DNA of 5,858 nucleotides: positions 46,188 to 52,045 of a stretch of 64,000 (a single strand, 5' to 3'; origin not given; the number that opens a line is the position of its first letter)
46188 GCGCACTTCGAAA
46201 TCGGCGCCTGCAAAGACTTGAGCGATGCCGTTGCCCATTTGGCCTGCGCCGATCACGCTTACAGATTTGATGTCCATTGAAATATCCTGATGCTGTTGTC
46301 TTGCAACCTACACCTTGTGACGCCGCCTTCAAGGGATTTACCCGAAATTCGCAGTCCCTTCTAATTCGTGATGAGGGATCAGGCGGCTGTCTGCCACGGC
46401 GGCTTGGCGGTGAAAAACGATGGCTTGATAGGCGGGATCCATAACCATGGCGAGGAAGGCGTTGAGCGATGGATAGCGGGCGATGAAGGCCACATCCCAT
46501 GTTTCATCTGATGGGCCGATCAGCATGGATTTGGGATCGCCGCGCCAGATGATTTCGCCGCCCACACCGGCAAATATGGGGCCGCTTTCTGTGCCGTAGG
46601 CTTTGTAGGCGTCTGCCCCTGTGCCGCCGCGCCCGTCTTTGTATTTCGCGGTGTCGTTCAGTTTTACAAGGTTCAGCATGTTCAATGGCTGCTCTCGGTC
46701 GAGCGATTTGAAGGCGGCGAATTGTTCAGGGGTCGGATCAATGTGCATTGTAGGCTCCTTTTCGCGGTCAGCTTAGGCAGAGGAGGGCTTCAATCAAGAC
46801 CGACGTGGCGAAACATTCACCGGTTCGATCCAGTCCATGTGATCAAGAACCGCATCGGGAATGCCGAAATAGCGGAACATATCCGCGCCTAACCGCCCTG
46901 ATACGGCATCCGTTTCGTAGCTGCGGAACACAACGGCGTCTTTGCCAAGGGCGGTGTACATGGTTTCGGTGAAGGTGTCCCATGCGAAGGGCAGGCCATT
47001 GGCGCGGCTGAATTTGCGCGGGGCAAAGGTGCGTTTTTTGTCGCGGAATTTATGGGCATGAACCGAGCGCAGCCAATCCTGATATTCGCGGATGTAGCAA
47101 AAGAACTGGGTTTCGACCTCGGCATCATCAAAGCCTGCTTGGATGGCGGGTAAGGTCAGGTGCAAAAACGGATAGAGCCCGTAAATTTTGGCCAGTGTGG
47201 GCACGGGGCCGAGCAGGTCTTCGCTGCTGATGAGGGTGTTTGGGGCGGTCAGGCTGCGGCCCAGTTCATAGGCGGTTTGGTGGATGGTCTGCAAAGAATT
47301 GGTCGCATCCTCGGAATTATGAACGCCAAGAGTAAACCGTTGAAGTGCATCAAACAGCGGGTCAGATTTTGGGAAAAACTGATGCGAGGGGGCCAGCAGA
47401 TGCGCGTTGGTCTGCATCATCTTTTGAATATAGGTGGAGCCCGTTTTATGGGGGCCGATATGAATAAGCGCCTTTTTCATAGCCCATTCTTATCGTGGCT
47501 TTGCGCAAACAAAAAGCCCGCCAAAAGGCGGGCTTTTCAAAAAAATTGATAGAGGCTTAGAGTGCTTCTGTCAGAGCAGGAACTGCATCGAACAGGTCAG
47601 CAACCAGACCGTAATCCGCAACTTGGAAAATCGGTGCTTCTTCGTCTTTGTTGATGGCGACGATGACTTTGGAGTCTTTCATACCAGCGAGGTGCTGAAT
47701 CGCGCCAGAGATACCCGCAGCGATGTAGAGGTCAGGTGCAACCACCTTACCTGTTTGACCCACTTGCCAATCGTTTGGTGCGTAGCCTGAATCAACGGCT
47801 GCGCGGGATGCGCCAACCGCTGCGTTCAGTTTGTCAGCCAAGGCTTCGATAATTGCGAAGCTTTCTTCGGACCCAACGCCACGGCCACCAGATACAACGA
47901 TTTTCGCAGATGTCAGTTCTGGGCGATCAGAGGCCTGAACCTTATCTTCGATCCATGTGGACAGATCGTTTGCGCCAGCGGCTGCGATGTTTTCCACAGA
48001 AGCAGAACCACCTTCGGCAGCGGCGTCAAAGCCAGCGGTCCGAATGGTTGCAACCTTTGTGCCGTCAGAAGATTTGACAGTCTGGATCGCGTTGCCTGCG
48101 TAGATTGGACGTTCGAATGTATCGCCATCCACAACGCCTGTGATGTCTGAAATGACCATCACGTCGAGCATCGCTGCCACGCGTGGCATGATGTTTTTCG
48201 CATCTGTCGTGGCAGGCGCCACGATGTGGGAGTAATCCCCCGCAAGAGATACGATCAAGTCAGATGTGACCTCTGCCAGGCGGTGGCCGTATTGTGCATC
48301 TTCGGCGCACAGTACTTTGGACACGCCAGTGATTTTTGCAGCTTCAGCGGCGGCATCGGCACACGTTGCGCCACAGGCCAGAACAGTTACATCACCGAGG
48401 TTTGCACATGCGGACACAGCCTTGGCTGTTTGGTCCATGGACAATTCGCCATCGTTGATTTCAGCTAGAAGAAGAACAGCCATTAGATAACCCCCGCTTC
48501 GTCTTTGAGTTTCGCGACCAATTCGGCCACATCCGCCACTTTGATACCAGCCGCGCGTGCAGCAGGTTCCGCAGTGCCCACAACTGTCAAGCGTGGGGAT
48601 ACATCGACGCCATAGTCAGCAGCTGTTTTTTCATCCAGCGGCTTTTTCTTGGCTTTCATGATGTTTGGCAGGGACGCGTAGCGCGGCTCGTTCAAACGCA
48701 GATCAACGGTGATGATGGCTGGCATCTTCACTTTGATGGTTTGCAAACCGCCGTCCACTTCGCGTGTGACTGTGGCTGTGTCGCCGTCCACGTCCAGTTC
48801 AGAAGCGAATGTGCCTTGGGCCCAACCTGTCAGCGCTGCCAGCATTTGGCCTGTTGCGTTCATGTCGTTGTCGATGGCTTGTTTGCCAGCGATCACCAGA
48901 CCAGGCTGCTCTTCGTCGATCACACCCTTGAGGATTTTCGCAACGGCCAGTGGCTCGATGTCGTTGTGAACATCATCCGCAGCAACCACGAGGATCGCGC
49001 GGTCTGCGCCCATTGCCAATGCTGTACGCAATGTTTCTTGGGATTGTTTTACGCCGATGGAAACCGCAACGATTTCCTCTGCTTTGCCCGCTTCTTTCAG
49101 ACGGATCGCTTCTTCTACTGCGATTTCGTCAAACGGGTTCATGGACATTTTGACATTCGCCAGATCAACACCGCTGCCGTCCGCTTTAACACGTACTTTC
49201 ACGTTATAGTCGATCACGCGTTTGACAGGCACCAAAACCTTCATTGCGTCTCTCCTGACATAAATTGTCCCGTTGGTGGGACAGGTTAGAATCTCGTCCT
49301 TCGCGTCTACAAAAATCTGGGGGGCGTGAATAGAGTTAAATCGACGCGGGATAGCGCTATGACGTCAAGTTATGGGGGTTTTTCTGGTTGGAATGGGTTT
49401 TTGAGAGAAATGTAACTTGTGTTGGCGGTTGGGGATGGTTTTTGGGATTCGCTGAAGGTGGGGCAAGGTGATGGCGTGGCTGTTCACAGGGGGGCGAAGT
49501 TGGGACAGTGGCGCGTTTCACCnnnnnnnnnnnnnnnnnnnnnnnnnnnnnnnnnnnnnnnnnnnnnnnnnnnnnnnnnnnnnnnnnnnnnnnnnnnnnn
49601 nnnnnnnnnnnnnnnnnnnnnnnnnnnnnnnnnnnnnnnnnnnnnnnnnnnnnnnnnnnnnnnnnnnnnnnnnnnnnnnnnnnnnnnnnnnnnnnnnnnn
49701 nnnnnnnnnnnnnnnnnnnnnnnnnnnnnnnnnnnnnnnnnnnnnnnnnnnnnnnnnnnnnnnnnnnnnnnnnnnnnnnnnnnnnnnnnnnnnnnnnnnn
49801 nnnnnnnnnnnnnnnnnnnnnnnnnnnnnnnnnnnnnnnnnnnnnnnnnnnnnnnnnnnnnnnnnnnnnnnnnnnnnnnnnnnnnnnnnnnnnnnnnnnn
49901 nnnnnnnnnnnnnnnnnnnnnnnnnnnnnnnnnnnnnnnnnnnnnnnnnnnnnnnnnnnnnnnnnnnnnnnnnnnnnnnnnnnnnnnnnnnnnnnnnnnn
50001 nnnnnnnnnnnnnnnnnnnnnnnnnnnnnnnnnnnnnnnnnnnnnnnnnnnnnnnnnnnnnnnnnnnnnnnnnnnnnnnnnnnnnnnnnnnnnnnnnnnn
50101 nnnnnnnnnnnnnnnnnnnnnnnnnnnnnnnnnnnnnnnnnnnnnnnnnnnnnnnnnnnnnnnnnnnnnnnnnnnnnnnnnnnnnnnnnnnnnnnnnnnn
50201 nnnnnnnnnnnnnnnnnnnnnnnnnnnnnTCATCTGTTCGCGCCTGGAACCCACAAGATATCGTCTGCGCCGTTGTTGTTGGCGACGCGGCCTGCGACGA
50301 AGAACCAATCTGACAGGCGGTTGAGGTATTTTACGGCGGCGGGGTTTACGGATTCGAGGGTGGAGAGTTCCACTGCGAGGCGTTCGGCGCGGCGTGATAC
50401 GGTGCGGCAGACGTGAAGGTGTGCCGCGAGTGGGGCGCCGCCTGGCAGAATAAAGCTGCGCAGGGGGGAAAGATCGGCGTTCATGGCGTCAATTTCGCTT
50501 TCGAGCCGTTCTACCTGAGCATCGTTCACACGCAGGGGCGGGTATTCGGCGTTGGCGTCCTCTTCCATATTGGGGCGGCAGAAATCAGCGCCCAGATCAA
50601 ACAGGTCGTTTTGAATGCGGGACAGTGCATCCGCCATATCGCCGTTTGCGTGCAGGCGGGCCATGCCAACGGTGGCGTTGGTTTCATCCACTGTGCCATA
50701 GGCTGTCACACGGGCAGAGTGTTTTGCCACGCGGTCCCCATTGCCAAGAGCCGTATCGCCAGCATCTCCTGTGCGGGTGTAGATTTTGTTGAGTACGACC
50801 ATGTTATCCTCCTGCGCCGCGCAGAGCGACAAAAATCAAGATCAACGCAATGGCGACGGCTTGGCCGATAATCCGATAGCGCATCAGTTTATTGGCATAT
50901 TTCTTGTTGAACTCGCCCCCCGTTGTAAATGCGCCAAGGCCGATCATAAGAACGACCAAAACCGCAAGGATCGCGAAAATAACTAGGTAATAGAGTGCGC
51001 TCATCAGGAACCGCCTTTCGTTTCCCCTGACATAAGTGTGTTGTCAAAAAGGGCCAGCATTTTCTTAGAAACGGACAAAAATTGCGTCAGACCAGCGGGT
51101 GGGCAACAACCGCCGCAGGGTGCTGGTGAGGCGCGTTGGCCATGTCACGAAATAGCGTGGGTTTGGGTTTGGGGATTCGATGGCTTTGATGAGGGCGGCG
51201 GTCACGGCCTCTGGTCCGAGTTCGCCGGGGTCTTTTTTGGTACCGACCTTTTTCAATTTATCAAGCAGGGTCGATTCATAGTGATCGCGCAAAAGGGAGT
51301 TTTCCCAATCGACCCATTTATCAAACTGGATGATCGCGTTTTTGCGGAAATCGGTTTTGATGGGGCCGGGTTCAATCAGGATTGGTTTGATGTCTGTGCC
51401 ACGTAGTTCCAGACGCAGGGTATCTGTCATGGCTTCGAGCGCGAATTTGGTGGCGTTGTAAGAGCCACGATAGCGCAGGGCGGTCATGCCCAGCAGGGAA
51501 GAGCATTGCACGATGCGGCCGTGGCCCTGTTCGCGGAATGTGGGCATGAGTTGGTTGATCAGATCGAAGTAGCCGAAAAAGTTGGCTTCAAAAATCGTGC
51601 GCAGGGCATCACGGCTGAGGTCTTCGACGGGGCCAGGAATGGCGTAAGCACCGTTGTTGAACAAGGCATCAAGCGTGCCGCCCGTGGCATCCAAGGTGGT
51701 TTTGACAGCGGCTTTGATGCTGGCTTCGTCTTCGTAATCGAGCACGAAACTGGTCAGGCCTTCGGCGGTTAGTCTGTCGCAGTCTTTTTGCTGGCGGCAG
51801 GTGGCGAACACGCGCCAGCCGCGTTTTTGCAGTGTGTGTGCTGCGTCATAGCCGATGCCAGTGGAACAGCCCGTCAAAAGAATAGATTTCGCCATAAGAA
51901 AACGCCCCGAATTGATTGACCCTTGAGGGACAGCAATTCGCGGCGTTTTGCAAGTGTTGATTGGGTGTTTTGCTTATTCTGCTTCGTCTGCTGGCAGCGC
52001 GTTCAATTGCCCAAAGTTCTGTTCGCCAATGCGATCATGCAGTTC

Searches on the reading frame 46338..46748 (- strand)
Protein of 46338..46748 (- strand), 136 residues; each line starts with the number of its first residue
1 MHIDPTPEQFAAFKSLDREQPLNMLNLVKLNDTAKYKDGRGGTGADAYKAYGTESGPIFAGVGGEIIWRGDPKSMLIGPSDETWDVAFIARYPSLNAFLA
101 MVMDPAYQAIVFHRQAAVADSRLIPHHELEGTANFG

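Call 7: search_protein_families(library=pfam, proteins=[window:46338-46748:-], max_evalue=0.001)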
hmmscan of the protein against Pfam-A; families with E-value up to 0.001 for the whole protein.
window:46338-46748:- (136 aa): 1 family
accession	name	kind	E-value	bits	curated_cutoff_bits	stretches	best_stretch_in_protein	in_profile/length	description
PF07045.17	DUF1330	-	1.7e-09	38.4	23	1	45-118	13-84/94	Domain of unknown function (DUF1330)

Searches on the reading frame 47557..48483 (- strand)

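Call 8: search_protein_families(library=pfam, proteins=[window:47557-48483:-], max_evalue=0.001)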
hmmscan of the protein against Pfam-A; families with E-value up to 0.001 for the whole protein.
window:47557-48483:- (308 aa): 2 families
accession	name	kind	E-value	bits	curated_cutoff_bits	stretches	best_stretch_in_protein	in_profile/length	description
PF00766.25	ETF_alpha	-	1.1e-36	125.1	27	1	189-269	1-81/81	Electron transfer flavoprotein FAD-binding domain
PF01012.27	ETF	-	1.6e-33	116.5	26.7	1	9-169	13-179/181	Electron transfer flavoprotein domain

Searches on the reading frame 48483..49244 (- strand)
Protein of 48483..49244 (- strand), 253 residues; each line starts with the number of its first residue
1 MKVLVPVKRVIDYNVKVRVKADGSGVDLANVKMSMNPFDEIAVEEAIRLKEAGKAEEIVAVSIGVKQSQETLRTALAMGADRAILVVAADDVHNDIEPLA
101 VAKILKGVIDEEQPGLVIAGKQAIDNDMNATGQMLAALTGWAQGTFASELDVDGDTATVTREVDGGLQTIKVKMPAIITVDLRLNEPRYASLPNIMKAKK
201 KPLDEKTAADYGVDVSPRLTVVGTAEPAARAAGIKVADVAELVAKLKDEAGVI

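Call 8: search_protein_families(library=pfam, proteins=[window:48483-49244:-], max_evalue=0.001)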
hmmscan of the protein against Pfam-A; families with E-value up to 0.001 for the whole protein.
window:48483-49244:- (253 aa): 1 family
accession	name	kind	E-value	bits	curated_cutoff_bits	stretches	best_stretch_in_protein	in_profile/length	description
PF01012.27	ETF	-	5.8e-41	140.7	26.7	1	30-210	8-180/181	Electron transfer flavoprotein domain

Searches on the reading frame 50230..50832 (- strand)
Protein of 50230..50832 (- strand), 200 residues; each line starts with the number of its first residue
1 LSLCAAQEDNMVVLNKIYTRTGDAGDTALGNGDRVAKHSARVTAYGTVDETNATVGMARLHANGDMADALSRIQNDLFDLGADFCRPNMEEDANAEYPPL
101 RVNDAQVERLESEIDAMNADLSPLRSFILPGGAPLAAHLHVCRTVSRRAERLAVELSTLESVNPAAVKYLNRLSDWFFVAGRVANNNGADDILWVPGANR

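Call 8: search_protein_families(library=pfam, proteins=[window:50230-50832:-], max_evalue=0.001)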
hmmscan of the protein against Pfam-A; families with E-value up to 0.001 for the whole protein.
window:50230-50832:- (200 aa): 1 family
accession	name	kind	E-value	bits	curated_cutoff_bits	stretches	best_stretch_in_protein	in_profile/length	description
PF01923.23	Cob_adeno_trans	-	5e-62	209.4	24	1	17-184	1-171/171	Cobalamin adenosyltransferase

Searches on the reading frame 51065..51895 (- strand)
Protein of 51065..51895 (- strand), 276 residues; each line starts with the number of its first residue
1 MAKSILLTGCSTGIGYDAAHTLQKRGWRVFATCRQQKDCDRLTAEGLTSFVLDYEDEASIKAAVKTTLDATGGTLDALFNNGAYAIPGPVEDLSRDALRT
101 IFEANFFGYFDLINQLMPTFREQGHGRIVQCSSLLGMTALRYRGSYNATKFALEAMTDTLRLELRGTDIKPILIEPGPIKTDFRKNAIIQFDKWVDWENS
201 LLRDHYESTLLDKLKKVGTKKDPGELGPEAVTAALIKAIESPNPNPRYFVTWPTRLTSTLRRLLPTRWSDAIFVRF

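Call 8: search_protein_families(library=pfam, proteins=[window:51065-51895:-], max_evalue=0.001)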
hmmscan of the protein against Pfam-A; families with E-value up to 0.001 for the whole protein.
window:51065-51895:- (276 aa): 4 families
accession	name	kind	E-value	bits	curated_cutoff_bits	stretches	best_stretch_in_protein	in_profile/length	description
PF00106.31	adh_short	-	1.9e-38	132.4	26.6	1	3-186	1-189/195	short chain dehydrogenase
PF13561.12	adh_short_C2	-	4.6e-29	102.1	27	1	12-195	6-191/236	Enoyl-(Acyl carrier protein) reductase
PF08643.16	DUF1776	-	9.8e-07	28.9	25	1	83-268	102-292/294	Fungal family of unknown function (DUF1776)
PF08659.16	KR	-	3.8e-05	24.1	22.6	1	5-160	3-163/180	KR domain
